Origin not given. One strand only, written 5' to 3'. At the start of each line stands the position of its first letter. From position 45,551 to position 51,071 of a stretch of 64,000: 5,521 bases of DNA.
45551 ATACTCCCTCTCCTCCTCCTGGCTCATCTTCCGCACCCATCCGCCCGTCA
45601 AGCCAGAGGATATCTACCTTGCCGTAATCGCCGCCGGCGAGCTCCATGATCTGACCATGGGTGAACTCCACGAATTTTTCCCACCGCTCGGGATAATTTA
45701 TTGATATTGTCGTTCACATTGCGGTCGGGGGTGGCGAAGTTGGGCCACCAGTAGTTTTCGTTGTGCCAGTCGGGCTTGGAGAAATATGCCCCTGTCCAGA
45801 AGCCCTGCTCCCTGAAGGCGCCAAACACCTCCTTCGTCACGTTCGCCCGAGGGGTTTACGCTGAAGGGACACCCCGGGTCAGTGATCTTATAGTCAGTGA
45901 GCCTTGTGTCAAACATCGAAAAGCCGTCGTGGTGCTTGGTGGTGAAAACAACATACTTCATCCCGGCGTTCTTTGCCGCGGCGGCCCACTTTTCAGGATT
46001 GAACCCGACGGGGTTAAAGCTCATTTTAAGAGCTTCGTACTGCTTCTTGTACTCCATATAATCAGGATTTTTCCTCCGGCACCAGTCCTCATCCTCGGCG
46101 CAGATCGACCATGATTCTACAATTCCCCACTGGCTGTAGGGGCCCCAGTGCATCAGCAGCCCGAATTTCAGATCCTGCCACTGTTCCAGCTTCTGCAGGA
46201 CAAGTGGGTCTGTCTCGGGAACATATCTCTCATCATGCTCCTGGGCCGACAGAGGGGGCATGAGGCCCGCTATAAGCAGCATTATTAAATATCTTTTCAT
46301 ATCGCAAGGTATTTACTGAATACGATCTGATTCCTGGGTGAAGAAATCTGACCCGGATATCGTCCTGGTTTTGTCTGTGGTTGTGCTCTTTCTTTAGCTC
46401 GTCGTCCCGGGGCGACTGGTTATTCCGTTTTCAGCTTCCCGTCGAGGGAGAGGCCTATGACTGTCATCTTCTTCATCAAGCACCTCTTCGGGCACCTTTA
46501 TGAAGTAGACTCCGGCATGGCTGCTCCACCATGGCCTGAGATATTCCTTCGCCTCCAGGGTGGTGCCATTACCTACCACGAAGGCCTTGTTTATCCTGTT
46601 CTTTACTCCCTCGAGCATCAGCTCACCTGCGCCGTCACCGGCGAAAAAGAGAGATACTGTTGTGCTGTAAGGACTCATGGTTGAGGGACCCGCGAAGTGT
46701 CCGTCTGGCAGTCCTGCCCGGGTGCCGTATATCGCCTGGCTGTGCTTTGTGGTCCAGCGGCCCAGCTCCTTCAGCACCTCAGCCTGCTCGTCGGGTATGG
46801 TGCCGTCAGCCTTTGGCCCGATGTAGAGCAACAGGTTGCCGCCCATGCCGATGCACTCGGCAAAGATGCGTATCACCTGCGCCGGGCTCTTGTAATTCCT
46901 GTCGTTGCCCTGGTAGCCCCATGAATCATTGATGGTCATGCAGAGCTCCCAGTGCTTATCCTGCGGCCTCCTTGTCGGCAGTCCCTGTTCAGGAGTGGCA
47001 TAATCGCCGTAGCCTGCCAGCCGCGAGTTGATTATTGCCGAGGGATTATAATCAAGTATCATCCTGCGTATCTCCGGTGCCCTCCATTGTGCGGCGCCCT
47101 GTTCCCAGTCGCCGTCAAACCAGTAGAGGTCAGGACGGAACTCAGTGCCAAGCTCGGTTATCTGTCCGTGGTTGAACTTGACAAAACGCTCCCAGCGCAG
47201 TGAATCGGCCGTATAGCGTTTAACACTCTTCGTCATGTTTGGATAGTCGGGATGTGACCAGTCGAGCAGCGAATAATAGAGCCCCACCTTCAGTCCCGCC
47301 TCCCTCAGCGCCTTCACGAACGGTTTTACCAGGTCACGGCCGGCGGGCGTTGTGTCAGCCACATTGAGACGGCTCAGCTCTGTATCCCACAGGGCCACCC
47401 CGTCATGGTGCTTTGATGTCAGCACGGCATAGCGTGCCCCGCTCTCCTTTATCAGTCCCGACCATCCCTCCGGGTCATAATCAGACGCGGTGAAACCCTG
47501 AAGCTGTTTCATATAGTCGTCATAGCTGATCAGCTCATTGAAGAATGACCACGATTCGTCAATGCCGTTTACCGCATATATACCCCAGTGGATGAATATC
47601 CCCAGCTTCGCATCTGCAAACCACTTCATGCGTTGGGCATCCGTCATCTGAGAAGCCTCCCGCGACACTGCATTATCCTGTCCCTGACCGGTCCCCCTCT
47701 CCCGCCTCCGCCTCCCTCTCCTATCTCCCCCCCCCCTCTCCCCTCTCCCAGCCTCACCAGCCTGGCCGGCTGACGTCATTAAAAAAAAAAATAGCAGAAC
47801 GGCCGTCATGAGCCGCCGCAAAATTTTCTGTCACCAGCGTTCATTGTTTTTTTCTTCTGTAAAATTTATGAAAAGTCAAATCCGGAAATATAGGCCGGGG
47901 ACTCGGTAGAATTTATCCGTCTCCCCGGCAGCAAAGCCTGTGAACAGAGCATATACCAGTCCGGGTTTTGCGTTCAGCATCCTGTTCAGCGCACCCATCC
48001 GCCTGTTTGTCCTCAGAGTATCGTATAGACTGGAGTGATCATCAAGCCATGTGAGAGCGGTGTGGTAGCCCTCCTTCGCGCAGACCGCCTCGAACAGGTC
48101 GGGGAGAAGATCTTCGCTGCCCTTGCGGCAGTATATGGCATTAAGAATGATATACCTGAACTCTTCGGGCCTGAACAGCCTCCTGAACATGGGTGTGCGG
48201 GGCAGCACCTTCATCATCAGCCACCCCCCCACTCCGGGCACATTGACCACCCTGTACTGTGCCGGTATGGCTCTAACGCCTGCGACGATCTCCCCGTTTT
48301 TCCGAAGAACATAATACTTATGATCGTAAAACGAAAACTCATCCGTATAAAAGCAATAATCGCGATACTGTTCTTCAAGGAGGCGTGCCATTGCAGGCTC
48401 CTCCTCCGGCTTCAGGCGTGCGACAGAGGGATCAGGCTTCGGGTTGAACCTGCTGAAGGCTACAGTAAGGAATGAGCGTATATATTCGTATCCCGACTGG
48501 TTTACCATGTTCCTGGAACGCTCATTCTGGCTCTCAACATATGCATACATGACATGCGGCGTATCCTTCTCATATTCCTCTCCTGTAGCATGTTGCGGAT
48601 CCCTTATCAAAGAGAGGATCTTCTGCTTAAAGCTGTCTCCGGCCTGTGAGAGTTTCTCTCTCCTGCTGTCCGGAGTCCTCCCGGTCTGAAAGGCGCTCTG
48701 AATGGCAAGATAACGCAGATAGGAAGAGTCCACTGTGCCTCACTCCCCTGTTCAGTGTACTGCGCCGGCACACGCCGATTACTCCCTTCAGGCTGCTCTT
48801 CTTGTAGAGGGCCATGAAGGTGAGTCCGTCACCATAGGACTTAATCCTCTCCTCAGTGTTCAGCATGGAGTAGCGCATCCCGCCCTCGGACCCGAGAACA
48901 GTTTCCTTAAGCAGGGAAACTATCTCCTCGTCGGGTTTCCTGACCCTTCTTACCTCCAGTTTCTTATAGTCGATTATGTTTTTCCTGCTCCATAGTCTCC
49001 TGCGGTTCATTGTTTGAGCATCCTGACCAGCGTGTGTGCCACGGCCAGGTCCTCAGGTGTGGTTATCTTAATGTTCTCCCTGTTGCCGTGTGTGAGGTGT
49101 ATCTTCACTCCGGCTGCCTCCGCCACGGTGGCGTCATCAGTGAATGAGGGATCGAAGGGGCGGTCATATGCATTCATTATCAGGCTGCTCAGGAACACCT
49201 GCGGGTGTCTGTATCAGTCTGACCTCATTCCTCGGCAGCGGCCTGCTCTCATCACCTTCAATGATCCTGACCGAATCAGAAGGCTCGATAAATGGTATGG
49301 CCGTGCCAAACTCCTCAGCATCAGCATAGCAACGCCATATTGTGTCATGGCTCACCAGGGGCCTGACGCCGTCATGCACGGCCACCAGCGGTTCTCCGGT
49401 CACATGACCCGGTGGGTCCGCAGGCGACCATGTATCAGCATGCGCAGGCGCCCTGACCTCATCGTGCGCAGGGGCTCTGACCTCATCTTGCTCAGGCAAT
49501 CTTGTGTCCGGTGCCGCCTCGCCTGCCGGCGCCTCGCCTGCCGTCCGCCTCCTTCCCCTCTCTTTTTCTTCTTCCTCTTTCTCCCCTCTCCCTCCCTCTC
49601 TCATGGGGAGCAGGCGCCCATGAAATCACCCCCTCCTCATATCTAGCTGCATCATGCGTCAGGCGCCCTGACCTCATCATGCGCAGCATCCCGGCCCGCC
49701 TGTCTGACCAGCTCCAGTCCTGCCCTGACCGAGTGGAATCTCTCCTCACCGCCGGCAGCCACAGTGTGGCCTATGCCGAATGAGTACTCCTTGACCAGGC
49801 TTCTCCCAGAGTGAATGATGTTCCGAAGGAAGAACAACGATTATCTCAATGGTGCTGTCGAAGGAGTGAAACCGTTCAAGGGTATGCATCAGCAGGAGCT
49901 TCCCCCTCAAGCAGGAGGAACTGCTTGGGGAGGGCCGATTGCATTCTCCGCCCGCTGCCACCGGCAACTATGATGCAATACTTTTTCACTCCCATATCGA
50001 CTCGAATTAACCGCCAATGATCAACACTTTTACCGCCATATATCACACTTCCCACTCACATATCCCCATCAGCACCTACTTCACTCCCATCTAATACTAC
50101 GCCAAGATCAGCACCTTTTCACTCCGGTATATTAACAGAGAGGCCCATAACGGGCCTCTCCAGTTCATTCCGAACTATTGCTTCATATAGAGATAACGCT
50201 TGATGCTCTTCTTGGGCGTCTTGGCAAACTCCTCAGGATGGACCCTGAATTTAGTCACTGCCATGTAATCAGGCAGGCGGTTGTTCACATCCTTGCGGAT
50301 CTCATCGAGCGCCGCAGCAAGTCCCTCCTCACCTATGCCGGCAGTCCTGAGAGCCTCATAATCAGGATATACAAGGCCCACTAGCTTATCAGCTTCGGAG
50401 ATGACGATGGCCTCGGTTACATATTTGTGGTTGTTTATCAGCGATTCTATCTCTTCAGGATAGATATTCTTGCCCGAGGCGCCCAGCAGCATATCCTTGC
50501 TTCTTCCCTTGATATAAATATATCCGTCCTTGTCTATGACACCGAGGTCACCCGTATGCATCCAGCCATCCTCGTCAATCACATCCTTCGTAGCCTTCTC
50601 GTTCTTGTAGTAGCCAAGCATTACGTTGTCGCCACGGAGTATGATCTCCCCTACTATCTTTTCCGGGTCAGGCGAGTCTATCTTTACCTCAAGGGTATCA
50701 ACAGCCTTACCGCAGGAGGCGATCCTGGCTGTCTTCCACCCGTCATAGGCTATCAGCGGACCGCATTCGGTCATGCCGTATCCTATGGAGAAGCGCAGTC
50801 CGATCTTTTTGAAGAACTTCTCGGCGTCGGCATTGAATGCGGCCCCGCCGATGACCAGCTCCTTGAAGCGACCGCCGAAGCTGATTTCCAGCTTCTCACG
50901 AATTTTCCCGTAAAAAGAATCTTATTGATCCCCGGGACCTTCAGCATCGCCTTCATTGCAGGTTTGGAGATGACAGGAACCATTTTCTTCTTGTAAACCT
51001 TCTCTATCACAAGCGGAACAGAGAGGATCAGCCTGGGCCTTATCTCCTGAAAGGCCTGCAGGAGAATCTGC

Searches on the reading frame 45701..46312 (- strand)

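Call 40: search_protein_families(library=pfam, proteins=[window:45701-46312:-], max_evalue=0.01)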
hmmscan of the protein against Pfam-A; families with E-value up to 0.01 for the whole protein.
window:45701-46312:- (204 aa): 1 family
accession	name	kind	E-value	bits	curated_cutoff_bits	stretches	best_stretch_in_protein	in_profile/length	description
PF01120.23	Alpha_L_fucos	-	9e-36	124.4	25.2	1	23-147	7-137/345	Alpha-L-fucosidase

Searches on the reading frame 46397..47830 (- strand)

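Call 40: search_protein_families(library=pfam, proteins=[window:46397-47830:-], max_evalue=0.01)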
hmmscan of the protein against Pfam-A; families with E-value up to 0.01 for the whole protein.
window:46397-47830:- (478 aa): 2 families
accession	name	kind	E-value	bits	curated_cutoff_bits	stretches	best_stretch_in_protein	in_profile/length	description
PF01120.23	Alpha_L_fucos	-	6.6e-91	305.7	25.2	1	57-363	16-343/345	Alpha-L-fucosidase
PF14871.12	GHL6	-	0.0078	16.9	35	0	126-192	8-69/132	Hypothetical glycosyl hydrolase 6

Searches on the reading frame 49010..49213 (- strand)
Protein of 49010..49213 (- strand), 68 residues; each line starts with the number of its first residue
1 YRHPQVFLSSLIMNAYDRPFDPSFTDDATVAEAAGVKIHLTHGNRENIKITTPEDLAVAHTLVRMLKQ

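Call 40: search_protein_families(library=pfam, proteins=[window:49010-49213:-], max_evalue=0.01)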
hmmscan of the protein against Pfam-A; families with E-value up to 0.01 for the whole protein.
window:49010-49213:- (68 aa): 1 family
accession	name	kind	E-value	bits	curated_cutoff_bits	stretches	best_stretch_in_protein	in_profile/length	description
PF01128.25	IspD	-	1.4e-13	51.6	27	1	3-64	157-220/221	2-C-methyl-D-erythritol 4-phosphate cytidylyltransferase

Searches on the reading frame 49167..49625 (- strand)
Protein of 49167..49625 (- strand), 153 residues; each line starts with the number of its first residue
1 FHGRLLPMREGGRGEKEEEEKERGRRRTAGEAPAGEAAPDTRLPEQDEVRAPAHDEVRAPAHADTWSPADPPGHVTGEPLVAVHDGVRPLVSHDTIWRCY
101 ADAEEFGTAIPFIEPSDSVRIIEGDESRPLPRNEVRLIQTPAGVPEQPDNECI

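Call 40: search_protein_families(library=pfam, proteins=[window:49167-49625:-], max_evalue=0.01)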
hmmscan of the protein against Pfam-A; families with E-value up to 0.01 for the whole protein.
window:49167-49625:- (153 aa): 1 family
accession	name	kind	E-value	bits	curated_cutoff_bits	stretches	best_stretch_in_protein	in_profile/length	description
PF01128.25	IspD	-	0.00016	21.9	27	1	79-144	93-161/221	2-C-methyl-D-erythritol 4-phosphate cytidylyltransferase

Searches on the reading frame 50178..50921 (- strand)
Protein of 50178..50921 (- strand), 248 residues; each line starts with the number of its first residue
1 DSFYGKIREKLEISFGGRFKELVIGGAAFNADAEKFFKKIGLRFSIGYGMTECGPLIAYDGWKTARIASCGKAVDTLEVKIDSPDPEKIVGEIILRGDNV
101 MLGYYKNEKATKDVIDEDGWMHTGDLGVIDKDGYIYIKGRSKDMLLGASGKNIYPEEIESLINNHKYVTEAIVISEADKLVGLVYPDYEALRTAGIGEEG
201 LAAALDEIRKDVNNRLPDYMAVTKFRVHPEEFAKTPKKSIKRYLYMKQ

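Call 40: search_protein_families(library=pfam, proteins=[window:50178-50921:-], max_evalue=0.01)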
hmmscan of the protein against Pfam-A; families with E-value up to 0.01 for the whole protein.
window:50178-50921:- (248 aa): 3 families
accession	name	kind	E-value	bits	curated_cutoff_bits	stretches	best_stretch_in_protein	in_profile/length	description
PF00501.34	AMP-binding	-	7.1e-16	58.4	29.9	1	15-105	285-384/384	AMP-binding enzyme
PF23562.2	AMP-binding_C_3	-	9.7e-07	29.6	20.8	1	143-246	2-109/124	AMP-binding enzyme C-terminal domain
PF13193.12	AMP-binding_C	-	1.1e-06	29.8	24.5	1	157-236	1-73/76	AMP-binding enzyme C-terminal domain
